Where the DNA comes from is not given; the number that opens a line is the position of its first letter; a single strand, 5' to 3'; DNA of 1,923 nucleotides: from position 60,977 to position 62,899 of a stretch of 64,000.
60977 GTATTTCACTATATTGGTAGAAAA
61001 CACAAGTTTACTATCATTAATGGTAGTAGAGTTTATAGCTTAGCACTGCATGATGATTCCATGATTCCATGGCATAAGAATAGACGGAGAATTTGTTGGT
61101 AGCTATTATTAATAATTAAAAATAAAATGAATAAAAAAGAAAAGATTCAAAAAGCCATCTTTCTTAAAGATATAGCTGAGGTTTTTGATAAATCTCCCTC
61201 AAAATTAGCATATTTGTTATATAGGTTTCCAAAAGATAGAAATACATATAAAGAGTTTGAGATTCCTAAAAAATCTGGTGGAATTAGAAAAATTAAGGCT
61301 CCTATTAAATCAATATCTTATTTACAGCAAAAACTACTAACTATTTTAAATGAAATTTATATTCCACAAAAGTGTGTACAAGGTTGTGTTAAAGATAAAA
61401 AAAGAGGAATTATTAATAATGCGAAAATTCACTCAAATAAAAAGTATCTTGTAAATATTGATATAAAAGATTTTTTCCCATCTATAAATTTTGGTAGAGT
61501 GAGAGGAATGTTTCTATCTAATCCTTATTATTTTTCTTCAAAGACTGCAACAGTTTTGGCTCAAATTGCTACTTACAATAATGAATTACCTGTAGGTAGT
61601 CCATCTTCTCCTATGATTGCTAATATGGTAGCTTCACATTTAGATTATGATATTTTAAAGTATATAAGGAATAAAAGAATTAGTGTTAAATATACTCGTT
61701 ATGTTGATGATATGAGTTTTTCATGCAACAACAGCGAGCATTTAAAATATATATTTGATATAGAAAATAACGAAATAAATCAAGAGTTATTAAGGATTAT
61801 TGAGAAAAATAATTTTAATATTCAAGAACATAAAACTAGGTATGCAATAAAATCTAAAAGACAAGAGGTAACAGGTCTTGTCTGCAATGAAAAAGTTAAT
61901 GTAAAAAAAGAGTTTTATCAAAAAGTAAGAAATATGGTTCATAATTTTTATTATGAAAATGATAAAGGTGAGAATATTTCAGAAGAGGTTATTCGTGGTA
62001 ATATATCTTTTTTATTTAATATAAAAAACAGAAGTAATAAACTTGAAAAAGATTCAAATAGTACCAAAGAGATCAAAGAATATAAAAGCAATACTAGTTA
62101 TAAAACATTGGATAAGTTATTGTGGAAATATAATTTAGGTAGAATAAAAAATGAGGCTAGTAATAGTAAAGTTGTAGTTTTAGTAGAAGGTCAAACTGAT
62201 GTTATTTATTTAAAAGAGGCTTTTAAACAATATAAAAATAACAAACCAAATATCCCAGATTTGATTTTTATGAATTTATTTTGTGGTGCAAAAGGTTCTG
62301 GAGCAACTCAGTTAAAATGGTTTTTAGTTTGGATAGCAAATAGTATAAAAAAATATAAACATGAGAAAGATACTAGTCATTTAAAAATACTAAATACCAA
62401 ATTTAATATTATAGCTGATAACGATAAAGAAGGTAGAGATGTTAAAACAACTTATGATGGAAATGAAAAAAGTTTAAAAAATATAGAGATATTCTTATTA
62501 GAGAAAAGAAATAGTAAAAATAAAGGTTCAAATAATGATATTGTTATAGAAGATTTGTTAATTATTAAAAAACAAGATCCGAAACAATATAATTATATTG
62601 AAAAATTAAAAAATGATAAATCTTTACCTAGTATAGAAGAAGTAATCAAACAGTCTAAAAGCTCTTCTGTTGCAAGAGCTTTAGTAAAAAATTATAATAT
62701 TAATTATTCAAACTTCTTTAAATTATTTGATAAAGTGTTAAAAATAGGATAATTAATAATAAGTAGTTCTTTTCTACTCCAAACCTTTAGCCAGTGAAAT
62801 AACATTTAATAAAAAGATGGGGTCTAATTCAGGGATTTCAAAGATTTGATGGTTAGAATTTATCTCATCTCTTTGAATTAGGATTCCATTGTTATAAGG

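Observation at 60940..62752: Complete Eco2/Ec67-like retron anti-phage system (ncRNA + RT-TOPRIM fusion) in a reduced symbiont-like genome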

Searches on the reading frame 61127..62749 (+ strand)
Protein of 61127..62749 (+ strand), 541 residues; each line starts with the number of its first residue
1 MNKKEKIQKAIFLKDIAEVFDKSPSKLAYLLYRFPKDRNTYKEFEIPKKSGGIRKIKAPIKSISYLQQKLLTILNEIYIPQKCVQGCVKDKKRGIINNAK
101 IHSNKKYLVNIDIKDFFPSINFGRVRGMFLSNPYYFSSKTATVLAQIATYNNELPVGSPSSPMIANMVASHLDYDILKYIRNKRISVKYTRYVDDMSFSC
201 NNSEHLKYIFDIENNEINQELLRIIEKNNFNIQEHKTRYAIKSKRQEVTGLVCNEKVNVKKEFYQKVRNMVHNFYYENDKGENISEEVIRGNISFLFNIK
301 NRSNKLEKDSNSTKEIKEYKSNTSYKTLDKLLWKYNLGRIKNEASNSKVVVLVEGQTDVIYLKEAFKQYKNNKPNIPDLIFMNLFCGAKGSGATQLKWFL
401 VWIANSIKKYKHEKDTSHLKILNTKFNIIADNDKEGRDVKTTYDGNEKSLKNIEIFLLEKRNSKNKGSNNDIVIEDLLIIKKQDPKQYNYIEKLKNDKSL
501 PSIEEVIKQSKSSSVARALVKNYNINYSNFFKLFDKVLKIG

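Call 3: search_protein_families(library=pfam, proteins=[window:61127-62749:+], max_evalue=0.01)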
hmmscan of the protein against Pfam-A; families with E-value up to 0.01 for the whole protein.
window:61127-62749:+ (541 aa): 2 families
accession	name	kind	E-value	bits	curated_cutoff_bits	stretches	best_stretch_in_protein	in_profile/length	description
PF00078.32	RVT_1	-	3.6e-17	63.2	29.6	1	46-251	1-203/205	Reverse transcriptase (RNA-dependent DNA polymerase)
PF20469.4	OLD-like_TOPRIM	-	0.00077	20.4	23.2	1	347-373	3-29/67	Overcoming lysogenization defect protein-like, TOPRIM domain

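Call 4: search_protein_families(library=padloc, proteins=[window:61127-62749:+], max_evalue=0.01)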
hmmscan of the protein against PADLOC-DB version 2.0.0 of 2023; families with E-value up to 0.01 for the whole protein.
window:61127-62749:+ (541 aa): 41 families (the best 25 are shown)
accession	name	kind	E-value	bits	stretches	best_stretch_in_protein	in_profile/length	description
PDLC02961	RT-TIR_XII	-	3e-96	321.2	1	7-386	11-386/475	single gene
PDLC02962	RT-TIR_XII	-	1e-95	319.4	1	6-492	10-419/478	single gene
PDLC02966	RT-Toprim_I-C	-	5.3e-95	317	1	1-537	6-544/568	single gene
PDLC02963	RT-Toprim_I-C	-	6e-94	313.6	1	1-537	1-541/552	single gene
PDLC02968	RT-Toprim_I-C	-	5.1e-91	304.1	1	14-540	2-524/529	single gene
PDLC02965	RT-Toprim_I-C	-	1.6e-89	299.2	1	14-540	2-524/529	single gene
PDLC02959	RT-Protease_XI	-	8.2e-89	296.8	1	5-305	3-309/510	single gene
PDLC02960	RT-Protease_XI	-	1.4e-88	296.1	1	7-306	3-307/506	single gene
PDLC02967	RT-Toprim_I-C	-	4.8e-85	284.4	1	13-539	9-543/549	single gene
PDLC02964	RT-Toprim_I-C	-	8.7e-84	280.2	1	13-536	9-544/554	single gene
PDLC02956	RT_XIII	-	1.1e-64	217.2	1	14-325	117-435/469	-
PDLC02941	RT_II-A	-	3.2e-61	205.2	1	13-319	16-302/309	-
PDLC02946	RT_III-A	-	1.1e-57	193.6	1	18-272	42-277/330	-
PDLC02942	RT_III-A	-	1.8e-53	179.8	1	27-316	56-337/341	-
PDLC03739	RT_Ec107-like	-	3.2e-51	172.5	1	22-273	17-254/307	retron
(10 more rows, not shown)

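Call 9: find_homologous_proteins(query=window:61127-62749:+, max_evalue=1e-10)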
Query window:61127-62749:+ (541 aa): 2858 proteins with E <= 1e-10 among 8000 candidates; the best 120 are listed.
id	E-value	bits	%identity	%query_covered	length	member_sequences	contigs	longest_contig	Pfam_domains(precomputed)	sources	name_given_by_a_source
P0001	0.0e+0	1178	100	100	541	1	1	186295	PF00078.33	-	-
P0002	2.5e-184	632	58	99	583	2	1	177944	PF00078.33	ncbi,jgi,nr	ncbi:MAG: reverse transcriptase family protein [Alphaproteobacteria bacterium]|nr:reverse transcript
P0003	6.6e-67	245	45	50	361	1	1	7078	PF00078.33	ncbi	-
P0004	3.3e-66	242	39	66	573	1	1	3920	PF00078.33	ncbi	-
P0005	3.3e-66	242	38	66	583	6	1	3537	PF00078.33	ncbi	-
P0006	5.6e-64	235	37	64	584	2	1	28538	PF00078.33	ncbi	-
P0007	8.7e-64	234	37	66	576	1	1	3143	PF00078.33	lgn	-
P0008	9.2e-64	234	38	70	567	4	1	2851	PF00078.33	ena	-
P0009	2.4e-63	233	47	48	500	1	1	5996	PF01582.26,PF00078.33,PF13676.12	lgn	-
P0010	3.8e-63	232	39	68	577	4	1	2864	PF00078.33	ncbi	-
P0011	4.2e-63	232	40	54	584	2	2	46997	PF00078.33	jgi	-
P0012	5.4e-63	232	36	70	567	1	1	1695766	PF00078.33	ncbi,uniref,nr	ncbi:retron Ec67 family RNA-directed DNA polymerase/endonuclease [Rhizobium grahamii]|uniref:RNA-dir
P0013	6.0e-63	232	40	69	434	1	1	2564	PF00078.33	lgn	-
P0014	7.0e-63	231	38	66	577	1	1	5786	PF00078.33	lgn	-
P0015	7.3e-63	231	39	70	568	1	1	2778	PF00078.33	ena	-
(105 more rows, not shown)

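Call 12: search_solved_structures(query=window:61127-62749:+, max_evalue=0.01, show_alignments=2)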
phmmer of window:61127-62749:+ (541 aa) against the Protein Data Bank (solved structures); distinct sequences matched with E-value up to 0.01: 16.
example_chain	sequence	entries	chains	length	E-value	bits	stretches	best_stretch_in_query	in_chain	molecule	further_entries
9lm3_A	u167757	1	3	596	1.2e-49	172.7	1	4-375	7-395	Retron Ec67 protein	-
9i2f_C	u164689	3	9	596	1.2e-49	172.7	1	4-375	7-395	Retron Ec67 protein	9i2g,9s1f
7v9x_A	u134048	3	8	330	6.7e-30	107.6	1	41-307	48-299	RNA-directed DNA polymerase from retron EC86 | Retron Ec86 reverse transcriptase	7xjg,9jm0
7v9u_A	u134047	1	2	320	8e-30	107.4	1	41-306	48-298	RNA-directed DNA polymerase from retron EC86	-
8qbk_A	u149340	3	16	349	8.3e-30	107.3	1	41-307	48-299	Retron Ec86 reverse transcriptase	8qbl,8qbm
36ht_A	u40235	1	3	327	5.3e-24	88.2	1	40-295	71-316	Retron-Kva2 Reverse Transcriptase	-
9e8z_H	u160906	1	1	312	9.6e-23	84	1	38-320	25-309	Retron Ec83 reverse transcriptase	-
9vhe_A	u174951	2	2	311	2.3e-19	72.9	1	14-277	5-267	Retron Ec78 reverse transcriptase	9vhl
9kjx_A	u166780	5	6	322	8.6e-19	71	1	13-277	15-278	RNA-directed DNA polymerase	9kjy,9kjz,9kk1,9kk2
9l7p_E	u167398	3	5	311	9.2e-19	70.9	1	14-277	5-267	Retron St85 family RNA-directed DNA polymerase | Retron I-A Ec78 reverse transcriptase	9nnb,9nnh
22et_A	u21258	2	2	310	1.3e-18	70.4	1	38-277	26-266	Retron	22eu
9n69_E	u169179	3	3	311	1e-14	57.6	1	30-260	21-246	RNA-directed DNA polymerase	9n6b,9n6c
5hhl_A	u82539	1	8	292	8.4e-05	24.8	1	42-197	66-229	Retron-type reverse transcriptase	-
5hhj_A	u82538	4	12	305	0.00013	24.2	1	41-197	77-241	Retron-type reverse transcriptase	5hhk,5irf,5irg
7uim_D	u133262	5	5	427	0.00021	23.5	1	42-197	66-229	Group II intron reverse transcriptase/maturase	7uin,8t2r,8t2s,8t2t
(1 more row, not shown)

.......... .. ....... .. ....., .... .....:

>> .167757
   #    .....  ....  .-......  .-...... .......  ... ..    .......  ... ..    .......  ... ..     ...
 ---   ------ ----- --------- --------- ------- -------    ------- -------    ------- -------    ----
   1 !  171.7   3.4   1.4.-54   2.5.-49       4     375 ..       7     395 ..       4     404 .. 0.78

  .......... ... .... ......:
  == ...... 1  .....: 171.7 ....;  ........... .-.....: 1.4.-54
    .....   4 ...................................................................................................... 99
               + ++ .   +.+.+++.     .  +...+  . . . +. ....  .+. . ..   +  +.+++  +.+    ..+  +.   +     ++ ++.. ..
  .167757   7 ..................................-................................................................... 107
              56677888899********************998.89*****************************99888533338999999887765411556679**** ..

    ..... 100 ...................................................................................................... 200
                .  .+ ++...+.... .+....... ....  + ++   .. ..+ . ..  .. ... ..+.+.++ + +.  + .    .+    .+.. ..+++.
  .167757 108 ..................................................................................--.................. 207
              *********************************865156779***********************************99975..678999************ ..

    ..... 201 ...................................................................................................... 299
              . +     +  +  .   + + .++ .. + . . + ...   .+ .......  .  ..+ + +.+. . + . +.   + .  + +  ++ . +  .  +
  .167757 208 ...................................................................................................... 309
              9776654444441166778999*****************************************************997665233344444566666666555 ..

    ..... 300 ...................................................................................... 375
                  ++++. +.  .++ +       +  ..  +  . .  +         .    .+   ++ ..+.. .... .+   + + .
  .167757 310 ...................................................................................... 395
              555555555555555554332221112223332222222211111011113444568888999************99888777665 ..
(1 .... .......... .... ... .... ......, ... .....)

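Call 13: search_protein_families(library=ncbifam, proteins=[window:61127-62749:+], max_evalue=0.001)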
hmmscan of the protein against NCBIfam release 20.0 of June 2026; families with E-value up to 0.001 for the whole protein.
window:61127-62749:+ (541 aa): 3 families
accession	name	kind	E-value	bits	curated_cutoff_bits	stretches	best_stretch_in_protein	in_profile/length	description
NF038237.1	retron_Ec67_fus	exception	3.9e-96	322.8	450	1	6-539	3-567/572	retron Ec67 family RNA-directed DNA polymerase/endonuclease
NF042941.1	Retron_TIR_antiphage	equivalog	9.1e-84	281.9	600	1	14-279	3-270/464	TIR domain-containing anti-phage reverse transcriptase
NF038233.2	retron_St85_RT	exception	2.1e-57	194.6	235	1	17-303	4-280/289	retron St85 family RNA-directed DNA polymerase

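Call 15: find_encoding_contigs(protein=P0002, flank=6000, max_places=3)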
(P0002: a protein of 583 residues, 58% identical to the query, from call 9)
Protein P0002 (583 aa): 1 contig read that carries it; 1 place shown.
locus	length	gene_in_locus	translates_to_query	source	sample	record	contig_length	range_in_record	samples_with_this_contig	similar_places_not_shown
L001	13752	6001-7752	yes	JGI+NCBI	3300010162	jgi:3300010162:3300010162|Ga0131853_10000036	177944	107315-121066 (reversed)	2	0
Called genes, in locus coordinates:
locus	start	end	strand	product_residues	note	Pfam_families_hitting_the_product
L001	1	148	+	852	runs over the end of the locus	PF04760:IF2_N (weak), PF00009:GTP_EFTU, PF01926:MMR_HSR1, PF22042:EF-G_D2, PF11987:IF-2, PF03144:GTP_EFTU_D2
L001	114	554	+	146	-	PF02033:RBFA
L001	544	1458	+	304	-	PF01509:TruB_N, PF16198:TruB_C_2 (weak)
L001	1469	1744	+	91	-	PF00312:Ribosomal_S15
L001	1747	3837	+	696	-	PF01138:RNase_PH, PF03725:RNase_PH_C, PF03726:PNPase, PF01138:RNase_PH, PF00013:KH_1, PF00575:S1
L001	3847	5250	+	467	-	PF03060:NMO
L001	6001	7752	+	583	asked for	PF00078:RVT_1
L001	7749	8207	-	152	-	PF13353:Fer4_12, PF04055:Radical_SAM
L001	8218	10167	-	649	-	PF13597:NRDD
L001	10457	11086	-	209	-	PF00730:HhH-GPD, PF00633:HHH (weak)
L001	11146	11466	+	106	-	PF00893:Multi_Drug_Res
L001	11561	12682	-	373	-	-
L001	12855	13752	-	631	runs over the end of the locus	PF00012:HSP70, PF06723:MreB_Mbl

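Call 26: search_solved_structures(query=A2, max_evalue=0.001, show_alignments=1)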
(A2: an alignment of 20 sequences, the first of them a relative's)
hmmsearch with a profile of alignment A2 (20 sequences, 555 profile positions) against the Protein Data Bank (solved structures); distinct sequences matched with E-value up to 0.001: 24.
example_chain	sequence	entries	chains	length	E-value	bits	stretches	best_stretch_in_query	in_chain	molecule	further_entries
9lm3_A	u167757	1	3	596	1.7e-155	522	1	4-551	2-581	Retron Ec67 protein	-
9i2f_C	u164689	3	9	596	1.7e-155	522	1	4-551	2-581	Retron Ec67 protein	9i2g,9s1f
7v9u_A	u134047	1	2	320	1.4e-58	202.1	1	15-281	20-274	RNA-directed DNA polymerase from retron EC86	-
7v9x_A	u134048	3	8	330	1.5e-58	202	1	15-281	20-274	RNA-directed DNA polymerase from retron EC86 | Retron Ec86 reverse transcriptase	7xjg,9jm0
8qbk_A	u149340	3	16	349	1.8e-58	201.7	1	15-281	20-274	Retron Ec86 reverse transcriptase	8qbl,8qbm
36ht_A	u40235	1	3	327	1.5e-44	155.7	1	40-278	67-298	Retron-Kva2 Reverse Transcriptase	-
9vhe_A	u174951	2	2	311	2e-40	142.2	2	156-274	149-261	Retron Ec78 reverse transcriptase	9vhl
9l7p_E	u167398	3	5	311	1e-39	139.8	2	156-272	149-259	Retron St85 family RNA-directed DNA polymerase | Retron I-A Ec78 reverse transcriptase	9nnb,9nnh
9kjx_A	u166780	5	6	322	1.2e-39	139.6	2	156-272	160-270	RNA-directed DNA polymerase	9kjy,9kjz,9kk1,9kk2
22et_A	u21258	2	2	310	1.5e-37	132.6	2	156-277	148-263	Retron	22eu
9e8z_H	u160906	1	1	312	1e-36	130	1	36-289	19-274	Retron Ec83 reverse transcriptase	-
9n69_E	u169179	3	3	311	3.7e-34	121.5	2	156-262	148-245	RNA-directed DNA polymerase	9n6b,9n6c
8bgj_A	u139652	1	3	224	8e-14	54.3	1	43-215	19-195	RNA-directed DNA polymerase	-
5hhl_A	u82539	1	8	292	9.2e-12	47.5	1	47-124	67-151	Retron-type reverse transcriptase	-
5hhj_A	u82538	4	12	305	1.7e-11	46.7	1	48-124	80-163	Retron-type reverse transcriptase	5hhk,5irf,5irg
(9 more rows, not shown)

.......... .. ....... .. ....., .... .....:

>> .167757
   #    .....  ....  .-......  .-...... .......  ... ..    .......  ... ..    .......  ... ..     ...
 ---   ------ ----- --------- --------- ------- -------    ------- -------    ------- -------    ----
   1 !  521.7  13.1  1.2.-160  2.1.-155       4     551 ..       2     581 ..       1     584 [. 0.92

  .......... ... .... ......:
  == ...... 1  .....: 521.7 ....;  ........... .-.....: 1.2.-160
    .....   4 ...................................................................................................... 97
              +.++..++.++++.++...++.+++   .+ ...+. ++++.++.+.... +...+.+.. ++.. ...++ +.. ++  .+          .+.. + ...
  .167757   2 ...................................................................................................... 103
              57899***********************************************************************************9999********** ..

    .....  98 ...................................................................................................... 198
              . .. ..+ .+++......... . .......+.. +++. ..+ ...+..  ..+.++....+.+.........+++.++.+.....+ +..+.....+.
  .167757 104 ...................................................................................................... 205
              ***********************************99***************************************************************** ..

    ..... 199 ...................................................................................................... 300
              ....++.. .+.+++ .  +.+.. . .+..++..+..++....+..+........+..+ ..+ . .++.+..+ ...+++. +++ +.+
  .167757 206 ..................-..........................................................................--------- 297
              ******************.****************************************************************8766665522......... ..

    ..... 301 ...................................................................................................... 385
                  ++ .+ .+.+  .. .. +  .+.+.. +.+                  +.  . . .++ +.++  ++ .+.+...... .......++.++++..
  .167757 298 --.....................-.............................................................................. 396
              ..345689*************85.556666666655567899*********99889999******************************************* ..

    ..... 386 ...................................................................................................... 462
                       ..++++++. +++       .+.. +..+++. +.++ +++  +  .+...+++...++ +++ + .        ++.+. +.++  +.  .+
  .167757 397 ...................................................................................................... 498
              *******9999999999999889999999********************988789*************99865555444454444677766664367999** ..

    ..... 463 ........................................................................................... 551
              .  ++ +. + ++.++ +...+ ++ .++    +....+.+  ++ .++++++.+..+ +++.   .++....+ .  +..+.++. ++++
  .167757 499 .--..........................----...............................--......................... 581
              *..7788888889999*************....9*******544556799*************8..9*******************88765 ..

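Call 33: find_related_loci(query=A2, collection=genome_contigs, flank=4000)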
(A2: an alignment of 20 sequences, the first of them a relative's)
Query A2 (541 aa) in genome_contigs; peptide patterns used: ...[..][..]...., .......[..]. (x = any residue, [..] = any of these).
600 stretches matched a pattern (row limit reached: there are more); 584 encode a relative of the query (tblastn E <= 1e-3); the best 80 are kept; 80 distinct loci.
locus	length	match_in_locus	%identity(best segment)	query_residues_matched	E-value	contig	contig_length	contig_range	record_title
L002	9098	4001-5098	36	14-371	3e-70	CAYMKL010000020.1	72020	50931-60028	MAG TPA_asm: uncultured Anaerolineae bacterium isolate SRP167671_co1_184 genome assembly, contig: NODE_375_length_72020_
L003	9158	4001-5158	35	1-370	6e-66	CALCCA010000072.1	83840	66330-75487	MAG TPA_asm: uncultured Halomicronema sp. isolate SRR3401481_bin.65_CONCOCT_v1.1_MAG genome assembly, contig: ERZ1740060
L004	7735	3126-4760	31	6-537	6e-66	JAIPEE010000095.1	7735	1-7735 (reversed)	MAG: Desulfobacterales bacterium isolate Tobar13.5m-G30 Tobar13-5m-C10235, whole genome shotgun sequence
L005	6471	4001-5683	31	1-540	1e-65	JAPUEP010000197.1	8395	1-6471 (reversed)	MAG: Hyphomonadaceae bacterium isolate labscale reactor_MAG28 NODE_5126_length_8395_cov_3.524460, whole genome shotgun s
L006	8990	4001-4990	40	15-329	2e-65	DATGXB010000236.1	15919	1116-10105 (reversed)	MAG TPA_asm: Nostocaceae cyanobacterium isolate SMAG_U10597 k141_153473, whole genome shotgun sequence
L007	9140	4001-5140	35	13-378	4e-65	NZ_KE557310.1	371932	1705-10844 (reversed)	Litoreibacter arenae DSM 19593 Contig33, whole genome shotgun sequence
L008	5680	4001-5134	34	4-370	8e-65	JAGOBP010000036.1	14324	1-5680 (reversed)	MAG: Thermoflexales bacterium isolate Go_SlAct_bin_560 Go_SlAct_18145_length_14324_cov_5.602592, whole genome shotgun se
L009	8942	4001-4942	39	15-308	4e-64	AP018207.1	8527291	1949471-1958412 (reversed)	Calothrix brevissima NIES-22 DNA, nearly complete genome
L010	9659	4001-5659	32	1-540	7e-64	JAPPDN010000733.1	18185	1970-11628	MAG: Candidatus Poribacteria bacterium isolate IRC4_bin_27 NODE_1900_length_18185_cov_6.0604, whole genome shotgun seque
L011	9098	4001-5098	36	14-366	2e-63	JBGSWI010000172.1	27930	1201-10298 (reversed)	MAG: Leptolyngbyaceae cyanobacterium isolate JTS-AC478 k141_4058358, whole genome shotgun sequence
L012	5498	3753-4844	34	14-371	7e-64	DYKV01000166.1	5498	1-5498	MAG TPA_asm: Anaerolinea sp. isolate SulCav_AS07-7_45_67 SulCav_AS07_7_13354_length_5498_cov_26_337865, whole genome sho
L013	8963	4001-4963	39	15-320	8e-64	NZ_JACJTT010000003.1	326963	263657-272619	Richelia sinica FACHB-800 contig3, whole genome shotgun sequence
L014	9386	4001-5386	29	1-439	2e-62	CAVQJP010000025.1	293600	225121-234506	MAG: uncultured Alphaproteobacteria bacterium isolate MFD10064.bin.1.16 genome assembly, contig: contig_4377, whole geno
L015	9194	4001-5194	34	14-408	9e-63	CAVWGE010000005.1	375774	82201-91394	MAG: uncultured Chloroflexia bacterium isolate MFD04408.bin.1.9 genome assembly, contig: contig_24942, whole genome shot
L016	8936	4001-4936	38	15-306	4e-62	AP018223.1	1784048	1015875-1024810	Nostoc linckia NIES-25 plasmid plasmid1 DNA, nearly complete genome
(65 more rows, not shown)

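Call 34: predict_structure(alignment_id=A2)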
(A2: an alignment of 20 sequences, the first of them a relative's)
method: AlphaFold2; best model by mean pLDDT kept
length: 541 residues; sequences in the alignment: 20
mean_pLDDT: 79.7   pTM: 0.49
mean pLDDT of the five models: 79.7, 78.4, 76.7, 76.6, 64.6
residues with pLDDT >= 90: 165; 70-90: 253; 50-70: 80; < 50: 43
segments of 3 or more residues with pLDDT < 50: 247-257, 302-324, 463-468
pLDDT, mean of each block of 10 residues (from residue 1): 83 93 90 63 77 79 90 86 74 75 89 89 93 90 92 87 91 95 95 91 94 92 95 87 60 47 81 72 74 73 44 41 59 80 76 89 93 86 68 85 83 65 85 90 90 86 50 85 57 67 74 80 86 88 54
secondary structure, 60 per line:
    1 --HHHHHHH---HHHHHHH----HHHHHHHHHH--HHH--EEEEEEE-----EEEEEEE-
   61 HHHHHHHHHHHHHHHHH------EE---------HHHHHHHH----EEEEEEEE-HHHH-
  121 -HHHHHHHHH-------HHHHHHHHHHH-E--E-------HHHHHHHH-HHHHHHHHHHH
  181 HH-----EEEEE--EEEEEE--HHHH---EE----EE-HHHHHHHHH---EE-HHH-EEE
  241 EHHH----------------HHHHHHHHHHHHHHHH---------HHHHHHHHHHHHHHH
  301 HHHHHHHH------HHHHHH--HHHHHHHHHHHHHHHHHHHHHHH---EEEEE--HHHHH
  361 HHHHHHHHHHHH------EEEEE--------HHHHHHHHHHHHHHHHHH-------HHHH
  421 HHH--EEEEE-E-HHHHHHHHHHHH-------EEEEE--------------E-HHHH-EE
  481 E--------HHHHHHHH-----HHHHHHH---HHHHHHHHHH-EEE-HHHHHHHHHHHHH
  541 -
elements in order: H3-9 H13-19 H24-33 E41-47 E53-59 H61-77 H95-102 E107-114 H116-119 H122-130 H138-148 H161-168 H170-182 E188-192 E195-200 H203-206 H219-227 E238-241 H261-276 H286-308 H315-320 H323-345 E349-353 H356-372 E379-383 H392-409 H417-423 E426-430 H434-445 E453-457 H474-477 E479-481 H490-497 H503-509 H513-522 E524-526 H528-540
